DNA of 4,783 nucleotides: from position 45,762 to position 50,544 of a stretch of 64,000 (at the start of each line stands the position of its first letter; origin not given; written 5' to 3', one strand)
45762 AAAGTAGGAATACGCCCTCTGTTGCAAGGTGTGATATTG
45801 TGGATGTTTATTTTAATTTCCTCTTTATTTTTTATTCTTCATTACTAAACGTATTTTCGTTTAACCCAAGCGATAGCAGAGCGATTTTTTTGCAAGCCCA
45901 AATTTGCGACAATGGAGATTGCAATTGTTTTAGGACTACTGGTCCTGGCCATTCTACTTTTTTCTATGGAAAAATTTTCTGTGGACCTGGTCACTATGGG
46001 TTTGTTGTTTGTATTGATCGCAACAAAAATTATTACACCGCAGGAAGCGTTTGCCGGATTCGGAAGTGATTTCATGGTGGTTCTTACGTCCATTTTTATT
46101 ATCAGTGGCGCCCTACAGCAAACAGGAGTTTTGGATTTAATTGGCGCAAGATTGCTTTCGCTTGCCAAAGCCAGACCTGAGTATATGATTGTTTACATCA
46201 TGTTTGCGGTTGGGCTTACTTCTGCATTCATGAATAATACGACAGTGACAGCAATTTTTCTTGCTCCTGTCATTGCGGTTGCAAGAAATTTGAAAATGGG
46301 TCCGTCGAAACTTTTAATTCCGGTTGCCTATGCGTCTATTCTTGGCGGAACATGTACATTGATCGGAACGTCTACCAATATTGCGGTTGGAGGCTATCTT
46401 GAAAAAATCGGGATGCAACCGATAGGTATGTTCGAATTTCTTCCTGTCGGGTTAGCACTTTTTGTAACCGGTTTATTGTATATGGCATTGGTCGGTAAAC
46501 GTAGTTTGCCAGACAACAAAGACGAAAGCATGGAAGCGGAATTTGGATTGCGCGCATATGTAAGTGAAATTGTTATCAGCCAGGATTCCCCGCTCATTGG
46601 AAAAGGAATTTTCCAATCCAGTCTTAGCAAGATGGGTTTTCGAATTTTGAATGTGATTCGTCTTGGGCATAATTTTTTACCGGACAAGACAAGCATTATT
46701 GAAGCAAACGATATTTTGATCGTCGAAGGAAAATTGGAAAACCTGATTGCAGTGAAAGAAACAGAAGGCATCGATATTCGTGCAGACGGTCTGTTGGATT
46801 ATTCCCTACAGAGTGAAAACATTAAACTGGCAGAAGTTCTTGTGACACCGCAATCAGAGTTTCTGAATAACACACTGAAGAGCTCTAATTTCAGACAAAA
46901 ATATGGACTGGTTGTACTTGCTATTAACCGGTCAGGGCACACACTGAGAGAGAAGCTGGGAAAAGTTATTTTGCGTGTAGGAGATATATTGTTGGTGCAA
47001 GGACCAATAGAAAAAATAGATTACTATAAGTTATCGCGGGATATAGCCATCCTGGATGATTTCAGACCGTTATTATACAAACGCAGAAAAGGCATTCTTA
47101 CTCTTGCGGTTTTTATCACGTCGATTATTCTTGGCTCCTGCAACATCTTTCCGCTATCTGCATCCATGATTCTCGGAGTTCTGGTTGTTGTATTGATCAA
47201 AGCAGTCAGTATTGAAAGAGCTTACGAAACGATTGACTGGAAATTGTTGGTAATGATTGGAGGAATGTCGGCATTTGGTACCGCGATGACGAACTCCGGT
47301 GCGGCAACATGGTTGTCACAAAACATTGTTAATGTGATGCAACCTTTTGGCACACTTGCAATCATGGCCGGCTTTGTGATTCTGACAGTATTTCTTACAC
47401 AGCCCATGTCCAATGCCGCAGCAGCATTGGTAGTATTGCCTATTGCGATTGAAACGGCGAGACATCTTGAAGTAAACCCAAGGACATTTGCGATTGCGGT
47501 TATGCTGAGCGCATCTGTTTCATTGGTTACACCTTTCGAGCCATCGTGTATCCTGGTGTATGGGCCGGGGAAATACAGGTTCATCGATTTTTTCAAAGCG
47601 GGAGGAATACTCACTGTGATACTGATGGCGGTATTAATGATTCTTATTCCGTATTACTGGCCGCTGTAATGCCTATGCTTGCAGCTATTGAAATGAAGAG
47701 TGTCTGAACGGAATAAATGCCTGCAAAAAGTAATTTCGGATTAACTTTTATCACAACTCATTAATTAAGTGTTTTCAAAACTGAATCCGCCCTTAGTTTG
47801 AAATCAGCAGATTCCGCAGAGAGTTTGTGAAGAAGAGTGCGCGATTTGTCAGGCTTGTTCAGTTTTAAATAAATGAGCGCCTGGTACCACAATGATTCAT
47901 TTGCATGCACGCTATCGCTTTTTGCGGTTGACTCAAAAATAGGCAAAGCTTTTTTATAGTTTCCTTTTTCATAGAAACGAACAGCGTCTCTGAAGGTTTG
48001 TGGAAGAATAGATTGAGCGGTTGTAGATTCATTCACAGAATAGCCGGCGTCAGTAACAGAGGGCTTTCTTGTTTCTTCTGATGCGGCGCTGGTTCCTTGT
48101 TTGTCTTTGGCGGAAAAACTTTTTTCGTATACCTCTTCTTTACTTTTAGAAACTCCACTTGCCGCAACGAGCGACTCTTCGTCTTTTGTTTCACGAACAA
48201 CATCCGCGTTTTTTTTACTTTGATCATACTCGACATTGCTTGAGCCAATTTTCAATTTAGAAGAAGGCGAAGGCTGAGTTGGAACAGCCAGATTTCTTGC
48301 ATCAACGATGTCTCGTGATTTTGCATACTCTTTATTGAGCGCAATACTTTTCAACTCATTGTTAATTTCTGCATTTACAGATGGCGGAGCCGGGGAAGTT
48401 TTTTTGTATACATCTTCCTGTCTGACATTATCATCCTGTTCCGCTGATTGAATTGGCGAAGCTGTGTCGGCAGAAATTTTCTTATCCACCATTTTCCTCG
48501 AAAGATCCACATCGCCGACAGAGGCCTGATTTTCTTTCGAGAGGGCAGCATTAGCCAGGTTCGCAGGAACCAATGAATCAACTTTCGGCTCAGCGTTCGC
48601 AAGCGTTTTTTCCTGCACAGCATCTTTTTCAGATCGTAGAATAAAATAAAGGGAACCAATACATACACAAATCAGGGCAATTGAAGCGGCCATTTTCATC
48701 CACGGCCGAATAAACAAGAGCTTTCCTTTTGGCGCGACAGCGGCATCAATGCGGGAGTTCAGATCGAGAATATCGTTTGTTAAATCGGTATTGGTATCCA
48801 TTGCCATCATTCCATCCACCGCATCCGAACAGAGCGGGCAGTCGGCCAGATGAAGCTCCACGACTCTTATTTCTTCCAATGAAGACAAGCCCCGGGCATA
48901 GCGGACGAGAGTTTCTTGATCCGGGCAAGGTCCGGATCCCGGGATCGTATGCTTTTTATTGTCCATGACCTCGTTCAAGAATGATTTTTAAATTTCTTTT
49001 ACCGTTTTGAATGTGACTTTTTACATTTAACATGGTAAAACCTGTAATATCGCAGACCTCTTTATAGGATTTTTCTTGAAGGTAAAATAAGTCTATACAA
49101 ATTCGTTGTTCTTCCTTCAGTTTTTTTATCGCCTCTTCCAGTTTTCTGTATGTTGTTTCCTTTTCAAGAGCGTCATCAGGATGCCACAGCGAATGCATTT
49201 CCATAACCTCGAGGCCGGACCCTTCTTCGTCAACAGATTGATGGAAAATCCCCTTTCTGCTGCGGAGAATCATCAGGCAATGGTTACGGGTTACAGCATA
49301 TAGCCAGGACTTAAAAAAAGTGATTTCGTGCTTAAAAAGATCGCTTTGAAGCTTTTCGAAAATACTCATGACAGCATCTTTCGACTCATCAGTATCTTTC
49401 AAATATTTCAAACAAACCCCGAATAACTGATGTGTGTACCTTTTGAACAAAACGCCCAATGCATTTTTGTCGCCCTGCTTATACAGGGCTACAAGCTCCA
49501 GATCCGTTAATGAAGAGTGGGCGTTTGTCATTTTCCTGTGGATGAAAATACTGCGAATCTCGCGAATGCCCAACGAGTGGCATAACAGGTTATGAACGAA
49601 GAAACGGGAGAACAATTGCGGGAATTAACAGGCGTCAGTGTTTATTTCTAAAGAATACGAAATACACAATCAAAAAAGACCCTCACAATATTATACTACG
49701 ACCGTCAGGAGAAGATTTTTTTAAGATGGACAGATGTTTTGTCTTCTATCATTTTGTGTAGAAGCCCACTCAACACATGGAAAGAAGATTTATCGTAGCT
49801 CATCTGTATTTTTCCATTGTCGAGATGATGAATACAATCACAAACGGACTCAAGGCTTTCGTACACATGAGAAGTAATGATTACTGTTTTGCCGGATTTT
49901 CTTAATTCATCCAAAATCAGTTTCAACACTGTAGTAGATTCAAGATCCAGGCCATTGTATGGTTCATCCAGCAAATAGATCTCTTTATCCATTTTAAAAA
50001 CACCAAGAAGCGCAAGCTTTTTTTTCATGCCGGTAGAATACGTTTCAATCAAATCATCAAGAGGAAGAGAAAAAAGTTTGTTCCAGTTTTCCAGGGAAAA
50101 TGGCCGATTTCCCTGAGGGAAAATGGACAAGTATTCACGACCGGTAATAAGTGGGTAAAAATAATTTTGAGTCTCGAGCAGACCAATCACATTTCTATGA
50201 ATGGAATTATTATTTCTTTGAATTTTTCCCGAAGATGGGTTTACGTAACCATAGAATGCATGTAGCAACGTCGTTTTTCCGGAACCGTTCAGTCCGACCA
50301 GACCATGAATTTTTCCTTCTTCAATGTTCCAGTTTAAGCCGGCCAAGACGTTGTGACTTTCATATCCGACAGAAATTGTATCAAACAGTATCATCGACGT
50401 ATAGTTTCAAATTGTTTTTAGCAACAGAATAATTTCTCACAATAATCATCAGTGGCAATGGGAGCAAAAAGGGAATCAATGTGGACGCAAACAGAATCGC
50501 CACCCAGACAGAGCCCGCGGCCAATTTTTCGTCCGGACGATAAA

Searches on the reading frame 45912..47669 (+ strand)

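Call 100: search_protein_families(library=pfam, proteins=[window:45912-47669:+], max_evalue=0.00001)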
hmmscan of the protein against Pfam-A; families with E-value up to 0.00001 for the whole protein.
window:45912-47669:+ (585 aa): 3 families
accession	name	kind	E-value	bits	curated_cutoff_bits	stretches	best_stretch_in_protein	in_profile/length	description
PF03600.22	CitMHS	-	2.9e-81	273.6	31.9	2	14-530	1-335/336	Citrate transporter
PF02080.26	TrkA_C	-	7.7e-21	74.2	27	2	306-370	1-64/71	TrkA-C domain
PF00939.25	Na_sulph_symp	-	6e-15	55.6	27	1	415-584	293-467/472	Sodium:sulfate symporter transmembrane region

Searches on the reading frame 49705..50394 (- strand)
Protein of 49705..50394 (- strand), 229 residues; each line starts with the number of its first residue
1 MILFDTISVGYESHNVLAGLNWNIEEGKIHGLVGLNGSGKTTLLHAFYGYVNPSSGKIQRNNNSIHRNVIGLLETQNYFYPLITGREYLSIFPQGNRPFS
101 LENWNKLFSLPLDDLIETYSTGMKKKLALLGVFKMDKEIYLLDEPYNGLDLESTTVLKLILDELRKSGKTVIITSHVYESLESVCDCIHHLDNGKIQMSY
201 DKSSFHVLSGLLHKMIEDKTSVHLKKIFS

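Call 6: search_protein_families(library=pfam, proteins=[window:49705-50394:-], max_evalue=0.001)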
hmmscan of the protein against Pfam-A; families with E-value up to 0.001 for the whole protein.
window:49705-50394:- (229 aa): 3 families
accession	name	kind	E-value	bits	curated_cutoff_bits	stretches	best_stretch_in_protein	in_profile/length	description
PF00005.33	ABC_tran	-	2.3e-20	74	25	1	18-147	2-137/137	ABC transporter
PF13304.12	AAA_21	-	1.5e-13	51.9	27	1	102-176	225-298/304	AAA domain, putative AbiEii toxin, Type IV TA system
PF02463.25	SMC_N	-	0.00011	22.2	40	0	28-47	25-44/220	RecF/RecN/SMC N terminal domain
